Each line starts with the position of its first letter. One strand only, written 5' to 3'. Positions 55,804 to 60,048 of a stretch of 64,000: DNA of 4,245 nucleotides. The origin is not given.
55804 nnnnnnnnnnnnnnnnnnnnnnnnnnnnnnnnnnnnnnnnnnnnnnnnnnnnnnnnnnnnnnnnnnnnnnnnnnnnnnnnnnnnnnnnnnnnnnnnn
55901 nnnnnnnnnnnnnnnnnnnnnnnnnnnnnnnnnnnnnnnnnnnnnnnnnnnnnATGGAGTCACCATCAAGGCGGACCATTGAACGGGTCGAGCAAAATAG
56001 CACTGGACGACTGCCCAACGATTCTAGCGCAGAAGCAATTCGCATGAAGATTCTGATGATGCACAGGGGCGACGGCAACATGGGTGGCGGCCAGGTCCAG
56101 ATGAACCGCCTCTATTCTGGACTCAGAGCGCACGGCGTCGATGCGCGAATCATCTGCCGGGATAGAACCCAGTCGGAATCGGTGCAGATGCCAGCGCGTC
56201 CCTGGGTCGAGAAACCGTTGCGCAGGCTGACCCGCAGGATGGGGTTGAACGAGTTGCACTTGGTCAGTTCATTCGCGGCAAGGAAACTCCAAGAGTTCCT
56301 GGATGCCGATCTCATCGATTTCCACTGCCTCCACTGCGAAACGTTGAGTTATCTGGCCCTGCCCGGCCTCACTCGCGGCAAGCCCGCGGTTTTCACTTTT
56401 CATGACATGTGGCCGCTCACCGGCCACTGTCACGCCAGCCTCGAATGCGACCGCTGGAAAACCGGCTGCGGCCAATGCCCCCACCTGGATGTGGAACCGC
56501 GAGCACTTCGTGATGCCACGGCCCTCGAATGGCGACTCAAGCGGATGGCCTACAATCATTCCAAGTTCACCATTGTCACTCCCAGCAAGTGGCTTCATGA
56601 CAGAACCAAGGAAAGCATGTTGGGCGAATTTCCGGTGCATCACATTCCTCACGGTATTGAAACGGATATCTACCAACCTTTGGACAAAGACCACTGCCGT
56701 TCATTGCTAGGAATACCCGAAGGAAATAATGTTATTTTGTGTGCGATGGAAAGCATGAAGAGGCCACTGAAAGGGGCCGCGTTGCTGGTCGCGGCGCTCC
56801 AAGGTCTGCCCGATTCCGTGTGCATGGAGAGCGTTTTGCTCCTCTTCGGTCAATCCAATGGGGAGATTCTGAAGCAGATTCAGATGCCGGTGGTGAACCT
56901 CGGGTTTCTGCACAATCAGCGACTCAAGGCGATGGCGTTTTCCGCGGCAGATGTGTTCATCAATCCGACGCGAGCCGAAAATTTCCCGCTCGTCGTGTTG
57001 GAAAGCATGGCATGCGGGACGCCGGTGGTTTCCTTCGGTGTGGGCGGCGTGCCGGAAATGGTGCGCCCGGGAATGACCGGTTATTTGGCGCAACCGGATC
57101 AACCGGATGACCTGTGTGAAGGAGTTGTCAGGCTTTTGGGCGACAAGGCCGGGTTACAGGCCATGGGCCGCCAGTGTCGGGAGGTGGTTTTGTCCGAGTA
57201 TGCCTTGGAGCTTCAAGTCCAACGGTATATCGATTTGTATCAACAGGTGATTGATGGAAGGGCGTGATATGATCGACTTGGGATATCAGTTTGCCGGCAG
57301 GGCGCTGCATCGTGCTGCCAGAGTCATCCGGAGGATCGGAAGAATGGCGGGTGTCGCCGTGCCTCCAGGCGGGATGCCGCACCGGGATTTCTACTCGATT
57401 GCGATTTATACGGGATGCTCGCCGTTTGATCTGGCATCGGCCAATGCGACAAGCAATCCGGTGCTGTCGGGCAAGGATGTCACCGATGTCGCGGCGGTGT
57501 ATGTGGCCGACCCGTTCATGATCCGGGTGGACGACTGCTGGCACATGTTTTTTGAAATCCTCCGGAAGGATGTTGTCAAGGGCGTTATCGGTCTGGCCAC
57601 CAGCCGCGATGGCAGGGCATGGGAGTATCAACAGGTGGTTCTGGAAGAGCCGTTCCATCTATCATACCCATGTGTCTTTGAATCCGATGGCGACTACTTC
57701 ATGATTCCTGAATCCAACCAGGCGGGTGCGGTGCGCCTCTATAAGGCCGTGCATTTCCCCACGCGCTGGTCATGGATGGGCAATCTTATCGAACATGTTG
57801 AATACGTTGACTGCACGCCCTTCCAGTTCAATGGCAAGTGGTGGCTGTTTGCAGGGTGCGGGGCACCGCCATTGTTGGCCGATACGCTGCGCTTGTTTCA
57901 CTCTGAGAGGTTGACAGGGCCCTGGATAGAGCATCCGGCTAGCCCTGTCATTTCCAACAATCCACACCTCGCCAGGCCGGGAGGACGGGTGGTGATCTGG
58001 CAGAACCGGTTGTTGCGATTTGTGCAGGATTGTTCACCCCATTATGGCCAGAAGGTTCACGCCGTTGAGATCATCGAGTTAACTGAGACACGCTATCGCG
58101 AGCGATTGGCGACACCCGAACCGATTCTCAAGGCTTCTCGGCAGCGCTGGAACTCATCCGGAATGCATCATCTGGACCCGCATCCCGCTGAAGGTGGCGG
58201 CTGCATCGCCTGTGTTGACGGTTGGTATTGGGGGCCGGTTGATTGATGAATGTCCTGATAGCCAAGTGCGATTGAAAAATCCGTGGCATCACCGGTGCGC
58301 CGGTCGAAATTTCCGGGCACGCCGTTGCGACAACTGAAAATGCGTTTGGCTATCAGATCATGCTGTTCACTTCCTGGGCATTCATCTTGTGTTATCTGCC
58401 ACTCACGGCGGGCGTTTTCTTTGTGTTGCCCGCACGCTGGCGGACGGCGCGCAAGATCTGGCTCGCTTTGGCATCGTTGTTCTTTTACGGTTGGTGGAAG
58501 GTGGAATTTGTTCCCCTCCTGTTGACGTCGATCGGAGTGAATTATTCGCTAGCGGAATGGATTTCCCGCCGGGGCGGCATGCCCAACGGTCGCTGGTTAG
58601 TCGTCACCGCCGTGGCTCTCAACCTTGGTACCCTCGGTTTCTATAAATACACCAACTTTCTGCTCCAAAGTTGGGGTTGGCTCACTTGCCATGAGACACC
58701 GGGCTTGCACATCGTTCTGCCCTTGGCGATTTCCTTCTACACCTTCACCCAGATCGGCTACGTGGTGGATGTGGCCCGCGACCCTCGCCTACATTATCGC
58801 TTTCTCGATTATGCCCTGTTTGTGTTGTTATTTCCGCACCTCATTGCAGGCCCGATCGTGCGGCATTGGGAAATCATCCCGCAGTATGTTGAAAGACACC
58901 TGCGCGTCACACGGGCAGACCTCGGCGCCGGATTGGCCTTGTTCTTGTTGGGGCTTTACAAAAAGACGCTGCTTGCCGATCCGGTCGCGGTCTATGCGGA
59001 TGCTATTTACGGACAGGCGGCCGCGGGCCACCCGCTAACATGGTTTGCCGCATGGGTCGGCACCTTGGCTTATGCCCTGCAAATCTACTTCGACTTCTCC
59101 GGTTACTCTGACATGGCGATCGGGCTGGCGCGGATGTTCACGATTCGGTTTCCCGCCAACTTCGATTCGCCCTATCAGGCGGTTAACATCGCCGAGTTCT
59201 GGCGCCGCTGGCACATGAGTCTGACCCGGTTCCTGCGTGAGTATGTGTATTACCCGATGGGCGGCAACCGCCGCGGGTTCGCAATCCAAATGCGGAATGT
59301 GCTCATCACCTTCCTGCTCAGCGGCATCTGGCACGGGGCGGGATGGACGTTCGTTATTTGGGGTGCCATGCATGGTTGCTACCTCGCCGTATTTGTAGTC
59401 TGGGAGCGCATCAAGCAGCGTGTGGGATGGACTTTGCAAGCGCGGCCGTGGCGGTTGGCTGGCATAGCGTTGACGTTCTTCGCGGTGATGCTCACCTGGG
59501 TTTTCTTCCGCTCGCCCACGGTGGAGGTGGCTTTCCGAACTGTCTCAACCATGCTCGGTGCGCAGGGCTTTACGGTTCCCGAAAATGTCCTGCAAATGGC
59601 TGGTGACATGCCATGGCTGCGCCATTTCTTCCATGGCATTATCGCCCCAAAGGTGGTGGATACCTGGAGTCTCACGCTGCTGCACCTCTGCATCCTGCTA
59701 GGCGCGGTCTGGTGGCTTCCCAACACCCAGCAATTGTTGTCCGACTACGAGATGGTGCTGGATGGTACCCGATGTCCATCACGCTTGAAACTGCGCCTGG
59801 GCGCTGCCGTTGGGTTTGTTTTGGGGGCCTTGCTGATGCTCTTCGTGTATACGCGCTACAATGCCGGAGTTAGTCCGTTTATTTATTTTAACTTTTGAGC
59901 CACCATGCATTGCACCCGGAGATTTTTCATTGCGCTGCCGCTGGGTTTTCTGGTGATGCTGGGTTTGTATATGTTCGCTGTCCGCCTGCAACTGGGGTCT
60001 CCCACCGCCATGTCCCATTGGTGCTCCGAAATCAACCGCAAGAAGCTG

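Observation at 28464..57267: Hybrid export logic: Wzm/Wzt together with Wzy/ligase and Wzc, and no Wzx flippase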

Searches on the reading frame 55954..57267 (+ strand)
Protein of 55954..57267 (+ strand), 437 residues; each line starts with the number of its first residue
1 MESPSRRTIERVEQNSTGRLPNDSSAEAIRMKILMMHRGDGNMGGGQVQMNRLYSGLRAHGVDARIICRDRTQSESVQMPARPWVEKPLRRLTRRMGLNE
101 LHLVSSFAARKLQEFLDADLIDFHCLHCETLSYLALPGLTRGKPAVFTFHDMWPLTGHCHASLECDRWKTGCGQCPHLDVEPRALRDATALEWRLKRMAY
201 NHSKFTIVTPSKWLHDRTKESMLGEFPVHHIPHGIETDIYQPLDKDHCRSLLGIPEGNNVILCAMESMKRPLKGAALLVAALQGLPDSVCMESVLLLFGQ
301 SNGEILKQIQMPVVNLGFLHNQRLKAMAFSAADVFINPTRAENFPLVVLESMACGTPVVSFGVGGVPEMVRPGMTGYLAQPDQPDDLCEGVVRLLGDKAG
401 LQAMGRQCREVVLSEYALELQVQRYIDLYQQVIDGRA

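Call 5: search_protein_families(library=pfam, proteins=[window:55954-57267:+], max_evalue=0.001)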
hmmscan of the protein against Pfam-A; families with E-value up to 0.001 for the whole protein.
window:55954-57267:+ (437 aa): 6 families
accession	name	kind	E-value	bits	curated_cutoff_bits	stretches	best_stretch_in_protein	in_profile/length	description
PF13692.12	Glyco_trans_1_4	-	4.6e-24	85.7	27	1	265-397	7-142/142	Glycosyl transferases group 1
PF00534.26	Glycos_transf_1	-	2.3e-20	73.3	26.4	1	253-408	10-169/172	Glycosyl transferases group 1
PF13439.12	Glyco_transf_4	-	5.1e-16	59.6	28.5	1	43-238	1-169/170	Glycosyltransferase Family 4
PF13579.12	Glyco_trans_4_4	-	5.3e-08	33.8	29.7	1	44-168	1-112/158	Glycosyl transferase 4-like domain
PF13524.12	Glyco_trans_1_2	-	1.3e-06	28.9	25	1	326-425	41-142/144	Glycosyl transferase-like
PF20706.3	GT4-conflict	-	8.7e-06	25.4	26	1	303-371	243-321/385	Family 4 Glycosyltransferase in conflict systems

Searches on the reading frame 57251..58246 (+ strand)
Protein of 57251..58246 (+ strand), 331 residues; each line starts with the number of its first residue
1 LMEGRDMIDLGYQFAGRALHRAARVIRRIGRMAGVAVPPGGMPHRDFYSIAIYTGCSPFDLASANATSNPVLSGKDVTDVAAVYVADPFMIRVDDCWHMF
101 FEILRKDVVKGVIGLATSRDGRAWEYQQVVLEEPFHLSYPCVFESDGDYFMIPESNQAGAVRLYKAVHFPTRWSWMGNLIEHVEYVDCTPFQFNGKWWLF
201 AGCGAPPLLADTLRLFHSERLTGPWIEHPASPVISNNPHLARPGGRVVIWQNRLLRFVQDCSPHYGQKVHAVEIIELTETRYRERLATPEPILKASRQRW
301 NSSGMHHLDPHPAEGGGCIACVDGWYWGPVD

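Call 5: search_protein_families(library=pfam, proteins=[window:57251-58246:+], max_evalue=0.001)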
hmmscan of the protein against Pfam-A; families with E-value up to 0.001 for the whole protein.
window:57251-58246:+ (331 aa): 1 family
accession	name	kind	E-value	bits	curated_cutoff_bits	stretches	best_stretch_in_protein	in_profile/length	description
PF24793.1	GINT1_N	-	2e-51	175.2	27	1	59-324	20-303/304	Glucosamine inositolphosphorylceramide transferase 1, N-terminal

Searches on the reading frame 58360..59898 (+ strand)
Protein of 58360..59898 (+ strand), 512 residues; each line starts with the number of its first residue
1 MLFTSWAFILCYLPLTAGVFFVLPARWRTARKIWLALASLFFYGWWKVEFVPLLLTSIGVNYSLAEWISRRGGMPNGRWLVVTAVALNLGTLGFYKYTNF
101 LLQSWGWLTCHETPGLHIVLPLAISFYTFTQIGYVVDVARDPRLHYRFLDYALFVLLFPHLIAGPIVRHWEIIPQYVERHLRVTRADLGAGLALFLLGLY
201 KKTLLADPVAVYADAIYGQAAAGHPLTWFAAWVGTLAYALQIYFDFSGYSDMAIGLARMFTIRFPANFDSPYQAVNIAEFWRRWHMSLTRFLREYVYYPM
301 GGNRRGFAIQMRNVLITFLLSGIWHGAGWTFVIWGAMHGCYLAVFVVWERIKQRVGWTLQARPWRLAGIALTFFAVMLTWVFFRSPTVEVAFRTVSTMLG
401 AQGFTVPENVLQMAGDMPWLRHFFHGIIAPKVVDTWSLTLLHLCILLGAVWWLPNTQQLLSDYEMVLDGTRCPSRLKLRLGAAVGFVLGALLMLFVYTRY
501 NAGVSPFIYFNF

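Call 5: search_protein_families(library=pfam, proteins=[window:58360-59898:+], max_evalue=0.001)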
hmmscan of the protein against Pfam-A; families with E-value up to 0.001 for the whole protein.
window:58360-59898:+ (512 aa): 2 families
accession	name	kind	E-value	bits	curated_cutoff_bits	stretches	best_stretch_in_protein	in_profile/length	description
PF03062.24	MBOAT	-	5.6e-28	98.6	27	1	145-381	78-330/337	MBOAT, membrane-bound O-acyltransferase family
PF13813.11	MBOAT_2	-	3e-08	34.3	25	1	265-333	2-72/85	Membrane bound O-acyl transferase family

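Call 13: find_encoding_contigs(protein=window:58360-59898:+, flank=10000, max_places=6)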
Protein window:58360-59898:+ (512 aa): 1 contig read that carries it; 1 place shown.
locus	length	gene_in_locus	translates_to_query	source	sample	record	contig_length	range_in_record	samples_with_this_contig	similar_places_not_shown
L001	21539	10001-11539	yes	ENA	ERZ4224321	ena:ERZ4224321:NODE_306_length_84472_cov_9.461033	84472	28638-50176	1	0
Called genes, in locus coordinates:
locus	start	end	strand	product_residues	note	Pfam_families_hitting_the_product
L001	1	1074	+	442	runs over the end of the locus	-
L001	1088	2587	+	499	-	PF04230:PS_pyruv_trans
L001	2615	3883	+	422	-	PF04422:FrhB_FdhB_N, PF04432:FrhB_FdhB_C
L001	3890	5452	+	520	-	PF07021:MetW, PF13489:Methyltransf_23, PF08241:Methyltransf_11 (weak), PF13649:Methyltransf_25 (faint), PF13847:Methyltransf_31 (faint)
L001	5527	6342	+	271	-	PF01061:ABC2_membrane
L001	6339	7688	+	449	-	PF00005:ABC_tran, PF14524:Wzt_C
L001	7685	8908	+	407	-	PF13439:Glyco_transf_4, PF13579:Glyco_trans_4_4, PF20706:GT4-conflict (weak), PF00534:Glycos_transf_1, PF13692:Glyco_trans_1_4, PF13524:Glyco_trans_1_2 (weak)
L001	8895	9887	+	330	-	PF24793:GINT1_N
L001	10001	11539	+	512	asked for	PF03062:MBOAT, PF13813:MBOAT_2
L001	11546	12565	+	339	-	-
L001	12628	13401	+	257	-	PF13489:Methyltransf_23 (weak), PF08241:Methyltransf_11 (weak), PF13847:Methyltransf_31 (faint)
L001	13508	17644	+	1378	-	PF13472:Lipase_GDSL_2, PF04862:DUF642 (faint), PF17803:Cadherin_4, PF17892:Cadherin_5, PF17963:Big_9, PF17803:Cadherin_4, PF17892:Cadherin_5, PF17963:Big_9, +1 more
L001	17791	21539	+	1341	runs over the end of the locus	PF00657:Lipase_GDSL (weak), PF13472:Lipase_GDSL_2, PF17803:Cadherin_4, PF17892:Cadherin_5, PF17963:Big_9, PF17803:Cadherin_4, PF17892:Cadherin_5, PF17963:Big_9, +1 more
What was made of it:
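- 58360..61760 (+): MBOAT membrane O-acyltransferase (58360-59898), its probable extracytoplasmic partner (59905-60924, no family assigned) and a methyltransferase (60987-61760). Pfam hits (call 5); gene calls (call 13).
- On Wzx/Wzy-dependent polysaccharide pathway: None in the 5.9 kb downstream (call 13).
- Checked: The 5.9 kb beyond the window end, read from the same metagenome contig (L001), holds only two giant GDSL/cadherin proteins (call 13).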
